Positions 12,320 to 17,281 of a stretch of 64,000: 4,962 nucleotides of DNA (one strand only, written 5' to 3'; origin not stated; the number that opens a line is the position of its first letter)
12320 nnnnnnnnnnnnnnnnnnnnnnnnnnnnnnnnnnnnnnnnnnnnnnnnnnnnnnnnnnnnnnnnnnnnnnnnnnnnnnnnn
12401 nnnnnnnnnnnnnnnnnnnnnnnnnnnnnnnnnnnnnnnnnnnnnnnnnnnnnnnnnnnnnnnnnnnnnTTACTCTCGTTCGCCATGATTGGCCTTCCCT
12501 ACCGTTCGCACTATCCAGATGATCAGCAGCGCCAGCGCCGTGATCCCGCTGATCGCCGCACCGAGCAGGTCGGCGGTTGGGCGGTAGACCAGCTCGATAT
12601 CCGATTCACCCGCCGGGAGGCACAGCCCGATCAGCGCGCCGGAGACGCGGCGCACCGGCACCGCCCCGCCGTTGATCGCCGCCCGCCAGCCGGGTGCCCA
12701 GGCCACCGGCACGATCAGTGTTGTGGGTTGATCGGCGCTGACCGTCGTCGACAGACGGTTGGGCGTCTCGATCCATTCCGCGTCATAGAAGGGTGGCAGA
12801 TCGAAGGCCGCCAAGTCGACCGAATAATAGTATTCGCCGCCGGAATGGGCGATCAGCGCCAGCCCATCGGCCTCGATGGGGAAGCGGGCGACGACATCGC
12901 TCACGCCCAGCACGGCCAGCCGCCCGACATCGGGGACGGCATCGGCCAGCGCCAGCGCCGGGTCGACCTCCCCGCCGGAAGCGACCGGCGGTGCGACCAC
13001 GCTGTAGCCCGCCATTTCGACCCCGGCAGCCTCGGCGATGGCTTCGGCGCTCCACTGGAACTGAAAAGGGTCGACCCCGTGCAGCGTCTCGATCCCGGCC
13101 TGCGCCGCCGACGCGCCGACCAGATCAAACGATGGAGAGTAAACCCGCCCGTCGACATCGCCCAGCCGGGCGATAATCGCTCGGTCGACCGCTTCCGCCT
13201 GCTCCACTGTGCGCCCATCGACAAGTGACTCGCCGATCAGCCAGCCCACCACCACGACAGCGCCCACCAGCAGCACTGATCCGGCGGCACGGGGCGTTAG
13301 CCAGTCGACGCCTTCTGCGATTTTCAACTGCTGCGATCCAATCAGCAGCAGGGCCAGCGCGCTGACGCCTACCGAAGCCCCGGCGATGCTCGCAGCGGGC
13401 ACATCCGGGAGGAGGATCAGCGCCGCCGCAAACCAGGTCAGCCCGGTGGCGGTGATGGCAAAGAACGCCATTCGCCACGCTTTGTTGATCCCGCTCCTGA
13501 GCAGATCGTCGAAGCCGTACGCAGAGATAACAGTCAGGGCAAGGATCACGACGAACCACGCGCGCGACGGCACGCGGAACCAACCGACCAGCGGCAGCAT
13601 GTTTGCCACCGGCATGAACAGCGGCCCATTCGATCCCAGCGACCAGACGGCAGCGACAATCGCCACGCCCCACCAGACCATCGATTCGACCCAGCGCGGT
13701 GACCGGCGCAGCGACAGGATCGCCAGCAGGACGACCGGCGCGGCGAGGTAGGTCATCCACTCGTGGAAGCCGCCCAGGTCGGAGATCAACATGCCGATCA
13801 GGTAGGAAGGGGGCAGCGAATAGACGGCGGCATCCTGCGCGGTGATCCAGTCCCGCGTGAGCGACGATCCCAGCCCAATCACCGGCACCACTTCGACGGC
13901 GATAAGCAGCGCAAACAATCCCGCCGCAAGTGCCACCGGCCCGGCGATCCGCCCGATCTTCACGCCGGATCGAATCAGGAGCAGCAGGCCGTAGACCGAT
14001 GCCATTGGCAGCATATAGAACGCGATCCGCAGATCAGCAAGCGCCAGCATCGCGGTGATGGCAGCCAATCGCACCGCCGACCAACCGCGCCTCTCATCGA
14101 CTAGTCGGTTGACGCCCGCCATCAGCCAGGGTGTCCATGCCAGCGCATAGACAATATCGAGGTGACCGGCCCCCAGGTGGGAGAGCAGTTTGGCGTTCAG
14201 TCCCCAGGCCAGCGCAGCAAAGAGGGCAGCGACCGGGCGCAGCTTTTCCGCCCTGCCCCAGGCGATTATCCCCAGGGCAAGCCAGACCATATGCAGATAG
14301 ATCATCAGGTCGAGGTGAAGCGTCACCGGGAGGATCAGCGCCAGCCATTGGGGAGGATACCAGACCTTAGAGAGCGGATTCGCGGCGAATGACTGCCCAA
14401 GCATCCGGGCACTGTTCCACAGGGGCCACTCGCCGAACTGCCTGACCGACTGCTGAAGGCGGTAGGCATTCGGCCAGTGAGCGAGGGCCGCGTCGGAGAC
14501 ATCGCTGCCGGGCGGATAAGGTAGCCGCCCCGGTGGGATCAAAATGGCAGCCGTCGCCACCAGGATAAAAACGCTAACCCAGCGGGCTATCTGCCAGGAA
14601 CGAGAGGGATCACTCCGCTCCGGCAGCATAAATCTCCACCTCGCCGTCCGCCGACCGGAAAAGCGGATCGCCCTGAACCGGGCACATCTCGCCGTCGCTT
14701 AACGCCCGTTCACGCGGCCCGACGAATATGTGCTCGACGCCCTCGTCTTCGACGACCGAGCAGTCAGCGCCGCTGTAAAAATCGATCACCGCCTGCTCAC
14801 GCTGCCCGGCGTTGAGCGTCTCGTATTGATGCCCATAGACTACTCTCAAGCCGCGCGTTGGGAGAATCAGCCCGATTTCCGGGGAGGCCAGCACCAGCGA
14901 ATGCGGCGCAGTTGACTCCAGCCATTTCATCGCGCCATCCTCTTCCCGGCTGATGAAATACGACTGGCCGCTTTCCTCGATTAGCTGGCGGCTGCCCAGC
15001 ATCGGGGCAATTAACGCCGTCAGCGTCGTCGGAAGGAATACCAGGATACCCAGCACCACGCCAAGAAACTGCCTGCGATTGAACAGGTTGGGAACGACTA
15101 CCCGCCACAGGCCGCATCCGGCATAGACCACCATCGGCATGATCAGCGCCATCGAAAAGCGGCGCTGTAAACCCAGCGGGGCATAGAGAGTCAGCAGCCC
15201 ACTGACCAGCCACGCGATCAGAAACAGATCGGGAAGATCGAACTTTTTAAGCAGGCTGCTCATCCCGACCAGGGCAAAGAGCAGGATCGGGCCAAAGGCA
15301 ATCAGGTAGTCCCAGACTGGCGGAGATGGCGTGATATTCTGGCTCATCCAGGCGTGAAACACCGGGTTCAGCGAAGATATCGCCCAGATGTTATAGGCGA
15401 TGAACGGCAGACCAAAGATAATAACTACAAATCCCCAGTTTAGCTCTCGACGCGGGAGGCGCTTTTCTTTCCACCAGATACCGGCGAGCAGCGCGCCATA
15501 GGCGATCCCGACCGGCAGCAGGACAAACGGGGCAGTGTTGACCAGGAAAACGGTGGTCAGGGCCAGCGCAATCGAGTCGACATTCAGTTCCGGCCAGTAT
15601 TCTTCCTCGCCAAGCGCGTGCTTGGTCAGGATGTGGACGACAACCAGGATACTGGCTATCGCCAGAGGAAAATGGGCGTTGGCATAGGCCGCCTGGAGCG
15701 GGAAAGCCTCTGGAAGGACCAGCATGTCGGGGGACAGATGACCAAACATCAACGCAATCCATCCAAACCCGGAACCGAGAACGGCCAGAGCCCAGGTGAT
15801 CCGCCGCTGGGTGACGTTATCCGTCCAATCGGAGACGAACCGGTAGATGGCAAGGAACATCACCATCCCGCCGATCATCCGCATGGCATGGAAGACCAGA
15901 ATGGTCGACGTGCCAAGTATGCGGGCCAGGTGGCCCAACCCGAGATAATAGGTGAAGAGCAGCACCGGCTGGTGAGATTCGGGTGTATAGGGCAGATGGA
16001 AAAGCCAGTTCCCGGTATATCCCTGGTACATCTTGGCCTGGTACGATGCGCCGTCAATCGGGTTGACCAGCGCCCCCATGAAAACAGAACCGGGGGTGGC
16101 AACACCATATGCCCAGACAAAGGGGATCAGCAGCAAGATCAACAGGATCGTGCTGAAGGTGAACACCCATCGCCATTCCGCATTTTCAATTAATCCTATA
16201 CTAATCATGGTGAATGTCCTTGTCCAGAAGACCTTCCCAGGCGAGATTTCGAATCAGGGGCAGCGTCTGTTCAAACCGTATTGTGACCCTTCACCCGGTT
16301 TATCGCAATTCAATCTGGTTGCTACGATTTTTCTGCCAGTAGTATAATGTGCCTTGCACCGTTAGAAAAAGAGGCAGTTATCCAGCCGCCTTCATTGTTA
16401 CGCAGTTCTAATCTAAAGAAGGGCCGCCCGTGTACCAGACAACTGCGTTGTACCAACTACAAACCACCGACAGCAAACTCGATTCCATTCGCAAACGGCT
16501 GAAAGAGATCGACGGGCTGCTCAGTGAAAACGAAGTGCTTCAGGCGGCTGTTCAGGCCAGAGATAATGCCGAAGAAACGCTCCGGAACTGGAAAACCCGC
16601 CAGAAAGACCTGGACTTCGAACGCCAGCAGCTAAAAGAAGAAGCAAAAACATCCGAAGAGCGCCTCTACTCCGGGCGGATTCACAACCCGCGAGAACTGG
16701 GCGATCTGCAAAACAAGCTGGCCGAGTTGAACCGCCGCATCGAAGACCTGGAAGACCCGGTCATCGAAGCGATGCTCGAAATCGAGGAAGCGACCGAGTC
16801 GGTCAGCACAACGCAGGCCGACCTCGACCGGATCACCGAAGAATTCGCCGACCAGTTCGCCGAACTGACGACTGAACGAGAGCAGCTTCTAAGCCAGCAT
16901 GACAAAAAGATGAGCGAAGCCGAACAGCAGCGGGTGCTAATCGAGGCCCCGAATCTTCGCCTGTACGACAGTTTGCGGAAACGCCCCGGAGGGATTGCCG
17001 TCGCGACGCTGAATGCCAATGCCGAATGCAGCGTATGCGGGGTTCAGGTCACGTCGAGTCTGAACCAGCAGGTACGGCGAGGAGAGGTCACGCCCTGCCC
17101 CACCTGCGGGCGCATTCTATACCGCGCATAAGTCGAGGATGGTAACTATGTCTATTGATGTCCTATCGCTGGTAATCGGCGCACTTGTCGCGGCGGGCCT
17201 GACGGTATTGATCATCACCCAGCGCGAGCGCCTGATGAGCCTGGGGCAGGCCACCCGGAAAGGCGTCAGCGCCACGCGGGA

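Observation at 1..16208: Eleven-gene island: ten polytopic GT-C-like membrane proteins around one polyprenyl-phosphate mannose synthase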

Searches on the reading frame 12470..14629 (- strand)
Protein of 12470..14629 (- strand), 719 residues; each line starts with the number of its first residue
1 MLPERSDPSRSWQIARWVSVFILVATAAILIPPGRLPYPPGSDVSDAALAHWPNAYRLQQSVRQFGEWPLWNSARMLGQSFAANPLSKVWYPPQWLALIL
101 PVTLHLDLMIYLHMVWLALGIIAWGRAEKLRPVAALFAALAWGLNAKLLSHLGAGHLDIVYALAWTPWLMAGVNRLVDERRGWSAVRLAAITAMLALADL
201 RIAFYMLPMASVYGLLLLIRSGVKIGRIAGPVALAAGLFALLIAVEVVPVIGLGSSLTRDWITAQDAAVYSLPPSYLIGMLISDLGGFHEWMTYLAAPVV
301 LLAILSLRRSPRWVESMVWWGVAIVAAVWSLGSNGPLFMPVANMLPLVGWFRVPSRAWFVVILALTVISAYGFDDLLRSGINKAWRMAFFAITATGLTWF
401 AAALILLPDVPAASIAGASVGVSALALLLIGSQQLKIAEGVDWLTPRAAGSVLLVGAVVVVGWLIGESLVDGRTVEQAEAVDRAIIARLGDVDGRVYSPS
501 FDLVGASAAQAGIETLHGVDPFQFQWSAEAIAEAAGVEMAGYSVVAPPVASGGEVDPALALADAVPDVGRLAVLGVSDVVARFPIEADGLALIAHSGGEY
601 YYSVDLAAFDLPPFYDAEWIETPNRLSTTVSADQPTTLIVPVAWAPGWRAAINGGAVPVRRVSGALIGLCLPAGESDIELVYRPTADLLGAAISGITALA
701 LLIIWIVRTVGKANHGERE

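Call 3: search_protein_families(library=pfam, proteins=[window:12470-14629:-], max_evalue=0.01)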
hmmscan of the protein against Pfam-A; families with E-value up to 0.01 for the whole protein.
window:12470-14629:- (719 aa): 2 families
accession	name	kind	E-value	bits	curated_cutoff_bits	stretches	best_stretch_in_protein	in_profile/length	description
PF09586.16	YfhO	-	2.4e-09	36.6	28.5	1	623-694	763-835/835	Bacterial membrane protein YfhO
PF10131.15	PTPS_related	-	0.0019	17.2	26.4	1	106-394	26-296/621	6-pyruvoyl-tetrahydropterin synthase related domain; membrane protein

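Call 5: search_protein_families(library=ncbifam, proteins=[window:12470-14629:-], max_evalue=0.1)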
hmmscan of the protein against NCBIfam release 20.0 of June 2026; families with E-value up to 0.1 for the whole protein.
window:12470-14629:- (719 aa): 2 families
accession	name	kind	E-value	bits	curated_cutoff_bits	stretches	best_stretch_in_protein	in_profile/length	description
NF047589.1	GlcsyltransPgfM1Strep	equivalog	8e-05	20.8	1400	1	632-706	878-952/955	glycosyltransferase PgfM1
NF047590.1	GlcsyltransPgfM2Strep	equivalog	0.00016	20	1500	1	637-704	809-876/884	glycosyltransferase PgfM2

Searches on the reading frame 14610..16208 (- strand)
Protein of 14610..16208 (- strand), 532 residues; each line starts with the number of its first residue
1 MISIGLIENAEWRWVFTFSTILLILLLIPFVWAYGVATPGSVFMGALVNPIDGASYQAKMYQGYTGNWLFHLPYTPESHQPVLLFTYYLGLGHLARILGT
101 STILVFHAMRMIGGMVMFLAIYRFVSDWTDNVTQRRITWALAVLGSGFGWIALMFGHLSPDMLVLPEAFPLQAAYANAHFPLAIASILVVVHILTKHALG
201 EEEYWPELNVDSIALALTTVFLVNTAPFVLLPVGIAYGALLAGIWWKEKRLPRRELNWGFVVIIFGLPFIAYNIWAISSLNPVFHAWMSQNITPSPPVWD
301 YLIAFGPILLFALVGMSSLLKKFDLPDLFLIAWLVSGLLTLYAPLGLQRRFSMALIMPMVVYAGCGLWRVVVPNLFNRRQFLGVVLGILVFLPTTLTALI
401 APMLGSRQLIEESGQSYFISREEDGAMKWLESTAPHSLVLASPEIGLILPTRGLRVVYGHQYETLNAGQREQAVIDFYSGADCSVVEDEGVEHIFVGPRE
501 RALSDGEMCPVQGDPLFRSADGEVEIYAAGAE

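Call 3: search_protein_families(library=pfam, proteins=[window:14610-16208:-], max_evalue=0.01)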
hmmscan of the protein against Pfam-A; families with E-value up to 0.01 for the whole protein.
window:14610-16208:- (532 aa): 0 families

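Call 5: search_protein_families(library=ncbifam, proteins=[window:14610-16208:-], max_evalue=0.1)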
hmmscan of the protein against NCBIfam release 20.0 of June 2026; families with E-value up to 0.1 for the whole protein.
window:14610-16208:- (532 aa): 0 families

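Call 49: search_protein_families(library=pfam, proteins=[window:14610-16208:-], max_evalue=5)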
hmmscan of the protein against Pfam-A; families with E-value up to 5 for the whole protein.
window:14610-16208:- (532 aa): 1 family
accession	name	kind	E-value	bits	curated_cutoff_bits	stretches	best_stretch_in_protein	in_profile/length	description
PF02935.21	COX7C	-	0.18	12.6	25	1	258-271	44-57/64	Cytochrome c oxidase subunit VIIc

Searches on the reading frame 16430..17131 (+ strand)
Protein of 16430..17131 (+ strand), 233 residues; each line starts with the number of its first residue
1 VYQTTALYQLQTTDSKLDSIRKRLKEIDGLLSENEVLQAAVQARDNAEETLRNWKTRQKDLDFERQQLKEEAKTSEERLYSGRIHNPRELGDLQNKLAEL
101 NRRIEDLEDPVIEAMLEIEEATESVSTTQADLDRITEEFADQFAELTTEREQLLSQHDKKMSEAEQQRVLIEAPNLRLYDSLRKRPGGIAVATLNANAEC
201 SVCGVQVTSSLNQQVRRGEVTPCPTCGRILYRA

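Call 49: search_protein_families(library=pfam, proteins=[window:16430-17131:+], max_evalue=5)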
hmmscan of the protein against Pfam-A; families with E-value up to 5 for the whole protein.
window:16430-17131:+ (233 aa): 19 families
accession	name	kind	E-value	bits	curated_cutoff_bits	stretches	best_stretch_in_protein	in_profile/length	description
PF24481.2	CT398_CC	-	3.4e-14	53.5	27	1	10-185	1-178/180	CT398-like coiled coil hairpin domain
PF02591.20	Zn_ribbon_9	-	3.3e-07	30.7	29.1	1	200-230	2-33/33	C4-type zinc ribbon domain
PF07926.17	TPR_MLP1_2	-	0.0017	18.8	36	2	10-108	17-116/129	TPR/MLP1/MLP2-like protein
PF21344.3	Zn_ribbon_LysW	-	0.0017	18.4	27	1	198-227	1-28/46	Alpha-aminoadipate carrier protein LysW-like, globular domain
PF10393.14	Matrilin_ccoil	-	0.0073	16.4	26.3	1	89-109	23-43/45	Trimeric coiled-coil oligomerisation domain of matrilin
PF13851.11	GAS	-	0.02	14.7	32.3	2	89-167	62-139/200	Growth-arrest specific micro-tubule binding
PF09894.15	MJ0548_N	-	0.021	14.8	26.8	1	69-105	28-63/196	Connectase MJ0548-like, N-terminal domain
PF17072.10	Spike_torovirin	-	0.099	11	35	1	92-128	920-956/1272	Torovirinae spike glycoprotein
PF21408.2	MTR4-like_stalk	-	0.3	11.8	24.2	1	86-139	13-59/64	Exosome RNA helicase MTR4-like, stalk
PF04108.17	ATG17_like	-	0.35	10.7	43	1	31-166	109-247/355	Autophagy protein ATG17-like domain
PF24460.1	DUF7575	-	0.43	10.4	28.5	1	219-228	2-11/28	Domain of unknown function (DUF7575)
PF20237.3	DUF6594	-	0.51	10.6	30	1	15-59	73-114/238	Family of unknown function (DUF6594)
PF06103.16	DUF948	-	1.2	9.8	37.2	2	91-138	22-69/89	Bacterial protein of unknown function (DUF948)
PF07544.18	Med9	-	1.2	9.7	26.9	1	10-59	21-70/80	RNA polymerase II transcription mediator complex subunit 9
PF06009.19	Laminin_II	-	1.2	9.6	33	1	89-152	25-84/138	Laminin Domain II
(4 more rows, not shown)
